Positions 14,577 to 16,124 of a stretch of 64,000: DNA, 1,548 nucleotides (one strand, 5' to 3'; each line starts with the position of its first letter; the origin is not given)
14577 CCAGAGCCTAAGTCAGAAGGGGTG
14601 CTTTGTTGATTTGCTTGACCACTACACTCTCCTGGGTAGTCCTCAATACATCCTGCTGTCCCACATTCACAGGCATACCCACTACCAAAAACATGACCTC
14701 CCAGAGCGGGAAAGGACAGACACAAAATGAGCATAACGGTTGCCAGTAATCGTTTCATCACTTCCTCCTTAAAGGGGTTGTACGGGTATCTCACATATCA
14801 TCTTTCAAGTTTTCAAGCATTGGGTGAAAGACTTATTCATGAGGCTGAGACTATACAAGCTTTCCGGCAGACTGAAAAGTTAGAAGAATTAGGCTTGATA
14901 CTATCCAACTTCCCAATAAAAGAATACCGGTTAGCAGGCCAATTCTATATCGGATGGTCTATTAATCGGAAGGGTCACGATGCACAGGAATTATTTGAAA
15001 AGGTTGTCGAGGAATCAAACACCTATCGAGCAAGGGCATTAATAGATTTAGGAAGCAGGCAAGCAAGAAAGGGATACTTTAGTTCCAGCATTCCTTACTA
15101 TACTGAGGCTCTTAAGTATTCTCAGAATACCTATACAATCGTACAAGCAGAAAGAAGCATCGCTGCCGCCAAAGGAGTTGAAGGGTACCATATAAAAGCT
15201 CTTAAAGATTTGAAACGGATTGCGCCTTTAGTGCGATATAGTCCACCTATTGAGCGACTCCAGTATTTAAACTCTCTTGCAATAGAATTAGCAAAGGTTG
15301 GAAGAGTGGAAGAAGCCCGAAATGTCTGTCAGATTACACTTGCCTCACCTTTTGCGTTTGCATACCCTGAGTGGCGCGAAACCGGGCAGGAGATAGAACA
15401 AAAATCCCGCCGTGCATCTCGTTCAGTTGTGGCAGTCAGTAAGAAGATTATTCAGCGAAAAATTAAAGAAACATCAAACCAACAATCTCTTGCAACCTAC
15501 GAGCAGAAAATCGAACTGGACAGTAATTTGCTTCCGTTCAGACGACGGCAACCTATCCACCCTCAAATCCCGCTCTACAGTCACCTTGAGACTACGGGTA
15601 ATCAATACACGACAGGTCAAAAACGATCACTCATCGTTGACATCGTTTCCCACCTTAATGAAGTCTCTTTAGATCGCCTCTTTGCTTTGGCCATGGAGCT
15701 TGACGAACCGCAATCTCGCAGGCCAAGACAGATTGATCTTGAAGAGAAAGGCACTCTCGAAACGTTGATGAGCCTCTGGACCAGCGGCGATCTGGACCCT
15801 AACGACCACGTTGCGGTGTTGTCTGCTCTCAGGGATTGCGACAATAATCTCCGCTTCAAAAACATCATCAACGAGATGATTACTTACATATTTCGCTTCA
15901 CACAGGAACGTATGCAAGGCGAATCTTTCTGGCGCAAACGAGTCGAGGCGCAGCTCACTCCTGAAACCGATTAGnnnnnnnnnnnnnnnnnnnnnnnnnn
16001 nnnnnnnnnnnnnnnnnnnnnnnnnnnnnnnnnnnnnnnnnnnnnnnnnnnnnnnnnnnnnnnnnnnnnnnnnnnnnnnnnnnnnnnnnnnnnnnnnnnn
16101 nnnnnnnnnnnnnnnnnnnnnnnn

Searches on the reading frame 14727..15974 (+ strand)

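Call 37: search_protein_families(library=pfam, proteins=[window:14727-15974:+], max_evalue=0.001)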
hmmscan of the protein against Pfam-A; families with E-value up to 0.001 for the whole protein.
window:14727-15974:+ (415 aa): 1 family
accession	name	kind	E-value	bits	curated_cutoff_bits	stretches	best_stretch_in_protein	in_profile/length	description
PF07719.23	TPR_2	-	0.00039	20.8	27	0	102-133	1-32/34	Tetratricopeptide repeat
